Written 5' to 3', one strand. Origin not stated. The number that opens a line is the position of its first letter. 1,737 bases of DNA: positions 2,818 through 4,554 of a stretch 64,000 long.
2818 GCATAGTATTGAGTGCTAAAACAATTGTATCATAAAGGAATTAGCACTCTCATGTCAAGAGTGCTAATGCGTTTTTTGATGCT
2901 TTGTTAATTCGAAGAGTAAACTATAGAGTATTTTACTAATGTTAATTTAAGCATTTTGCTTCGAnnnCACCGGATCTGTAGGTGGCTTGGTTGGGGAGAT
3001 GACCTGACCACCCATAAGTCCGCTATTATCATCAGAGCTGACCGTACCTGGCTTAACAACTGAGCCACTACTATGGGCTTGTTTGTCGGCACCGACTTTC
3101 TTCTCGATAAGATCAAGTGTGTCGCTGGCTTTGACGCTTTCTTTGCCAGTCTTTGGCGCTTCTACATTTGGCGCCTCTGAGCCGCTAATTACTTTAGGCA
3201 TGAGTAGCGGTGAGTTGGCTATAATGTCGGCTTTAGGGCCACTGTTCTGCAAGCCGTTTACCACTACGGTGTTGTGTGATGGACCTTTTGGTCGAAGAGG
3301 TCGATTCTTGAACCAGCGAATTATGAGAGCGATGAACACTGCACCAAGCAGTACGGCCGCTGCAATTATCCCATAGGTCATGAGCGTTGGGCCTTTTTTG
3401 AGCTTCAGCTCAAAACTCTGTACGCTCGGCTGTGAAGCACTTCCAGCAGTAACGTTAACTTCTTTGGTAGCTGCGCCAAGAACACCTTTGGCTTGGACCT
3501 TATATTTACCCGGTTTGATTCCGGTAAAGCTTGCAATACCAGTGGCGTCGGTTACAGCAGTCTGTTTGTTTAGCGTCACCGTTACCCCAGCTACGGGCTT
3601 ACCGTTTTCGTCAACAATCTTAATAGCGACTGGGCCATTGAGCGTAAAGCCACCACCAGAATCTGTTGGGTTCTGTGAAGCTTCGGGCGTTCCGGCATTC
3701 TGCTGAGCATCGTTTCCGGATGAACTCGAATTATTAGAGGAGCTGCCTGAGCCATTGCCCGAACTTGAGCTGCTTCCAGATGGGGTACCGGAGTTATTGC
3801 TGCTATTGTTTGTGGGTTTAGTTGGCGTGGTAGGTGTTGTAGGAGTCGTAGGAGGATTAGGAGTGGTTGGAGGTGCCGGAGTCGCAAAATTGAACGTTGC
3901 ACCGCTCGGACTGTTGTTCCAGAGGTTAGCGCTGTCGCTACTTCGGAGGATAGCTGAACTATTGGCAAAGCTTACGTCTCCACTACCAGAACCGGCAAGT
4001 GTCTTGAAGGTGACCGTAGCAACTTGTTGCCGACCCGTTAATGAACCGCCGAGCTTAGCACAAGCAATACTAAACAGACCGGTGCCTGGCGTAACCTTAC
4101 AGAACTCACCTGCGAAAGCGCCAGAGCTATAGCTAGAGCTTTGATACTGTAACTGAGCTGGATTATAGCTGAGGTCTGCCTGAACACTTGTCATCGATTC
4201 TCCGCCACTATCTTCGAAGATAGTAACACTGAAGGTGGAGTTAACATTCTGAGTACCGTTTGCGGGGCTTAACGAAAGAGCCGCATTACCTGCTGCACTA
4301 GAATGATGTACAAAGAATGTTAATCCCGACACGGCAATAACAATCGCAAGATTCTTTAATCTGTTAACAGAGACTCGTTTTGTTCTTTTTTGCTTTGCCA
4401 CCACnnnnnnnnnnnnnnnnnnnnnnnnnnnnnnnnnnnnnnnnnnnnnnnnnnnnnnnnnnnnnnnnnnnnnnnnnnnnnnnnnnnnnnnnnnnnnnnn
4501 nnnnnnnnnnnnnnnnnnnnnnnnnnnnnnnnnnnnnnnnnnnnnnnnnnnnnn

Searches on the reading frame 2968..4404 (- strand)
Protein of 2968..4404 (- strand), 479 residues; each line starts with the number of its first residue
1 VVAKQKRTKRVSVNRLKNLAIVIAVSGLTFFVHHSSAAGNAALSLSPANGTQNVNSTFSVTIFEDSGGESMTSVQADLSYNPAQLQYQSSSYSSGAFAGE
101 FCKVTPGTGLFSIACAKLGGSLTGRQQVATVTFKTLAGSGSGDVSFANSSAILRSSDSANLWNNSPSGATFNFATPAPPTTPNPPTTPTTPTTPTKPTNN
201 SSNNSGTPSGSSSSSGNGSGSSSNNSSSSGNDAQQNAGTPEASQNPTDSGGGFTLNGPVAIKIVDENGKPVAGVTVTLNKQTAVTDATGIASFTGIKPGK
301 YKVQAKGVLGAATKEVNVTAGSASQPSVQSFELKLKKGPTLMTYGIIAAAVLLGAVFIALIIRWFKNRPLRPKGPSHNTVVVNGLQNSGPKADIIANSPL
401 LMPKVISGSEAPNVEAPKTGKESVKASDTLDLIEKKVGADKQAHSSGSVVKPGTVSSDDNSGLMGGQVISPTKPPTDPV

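Call 5: search_protein_families(library=pfam, proteins=[window:2968-4404:-], max_evalue=10)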
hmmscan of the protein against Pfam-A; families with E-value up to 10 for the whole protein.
window:2968-4404:- (479 aa): 15 families
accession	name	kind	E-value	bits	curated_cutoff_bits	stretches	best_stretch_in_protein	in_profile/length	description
PF13620.12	CarboxypepD_reg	-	7e-10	39.6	32.3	1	262-325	5-76/82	Carboxypeptidase regulatory-like domain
PF17802.7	SpaA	-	2.8e-06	27.8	23.1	1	259-304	3-57/91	Prealbumin-like fold domain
PF17210.9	SdrD_B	-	9.6e-06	26.2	29.7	1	265-319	18-78/112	SdrD B-like domain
PF13715.12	CarbopepD_reg_2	-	1.7e-05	25.2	32.2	1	262-328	4-72/88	CarboxypepD_reg-like domain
PF24025.1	Ig_DR_A0283-like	-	5.3e-05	23.9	27.1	1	259-307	9-64/102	DR_A0283-like, Ig-like domain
PF24107.1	DUF7382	-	0.00019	21.7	27.4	1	259-290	22-53/65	Domain of unknown function (DUF7382)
PF02369.22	Big_1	-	0.00084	19.8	34.9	1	260-319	22-91/93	Bacterial Ig-like domain (group 1)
PF00775.27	Dioxygenase_C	-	0.0054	16.7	27.3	2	282-316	77-111/182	Dioxygenase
PF14686.12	fn3_3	-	0.041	14.1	24.4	1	283-323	29-72/75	Polysaccharide lyase family 4, domain II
PF23623.1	GBD_IRG7_N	-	0.051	14.2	27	1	273-319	47-92/95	IRG7 N-terminal galactose binding domain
PF10670.15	DUF4198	-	0.067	13.7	34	1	267-306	156-206/209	Domain of unknown function (DUF4198)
PF07495.19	Y_Y_Y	-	0.08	13.3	26.6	1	280-307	19-46/65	Y_Y_Y domain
PF17789.7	MG4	-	0.11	13.2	24.7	1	260-294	19-59/95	Macroglobulin domain MG4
PF15976.11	CooC_C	-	0.13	12.7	29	1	262-297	22-57/93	CS1-pili formation C-terminal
PF10428.14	SOG2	-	5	6.9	26.9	1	153-253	214-317/475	RAM signalling pathway protein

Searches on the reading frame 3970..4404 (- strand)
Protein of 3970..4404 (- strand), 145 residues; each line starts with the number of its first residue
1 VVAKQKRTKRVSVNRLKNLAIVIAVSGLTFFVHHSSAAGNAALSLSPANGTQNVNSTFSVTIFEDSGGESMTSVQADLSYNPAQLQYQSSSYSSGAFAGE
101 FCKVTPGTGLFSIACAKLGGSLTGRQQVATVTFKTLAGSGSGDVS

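Call 49: search_protein_families(library=ncbifam, proteins=[window:3970-4404:-], max_evalue=0.1)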
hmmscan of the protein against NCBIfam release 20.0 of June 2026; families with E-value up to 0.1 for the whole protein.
window:3970-4404:- (145 aa): 1 family
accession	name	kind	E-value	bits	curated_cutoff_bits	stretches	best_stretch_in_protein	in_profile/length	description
TIGR00533.1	HMG_CoA_R_NADP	equivalog_domain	0.1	11.6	441.8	0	5-75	264-333/402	hydroxymethylglutaryl-CoA reductase (NADPH)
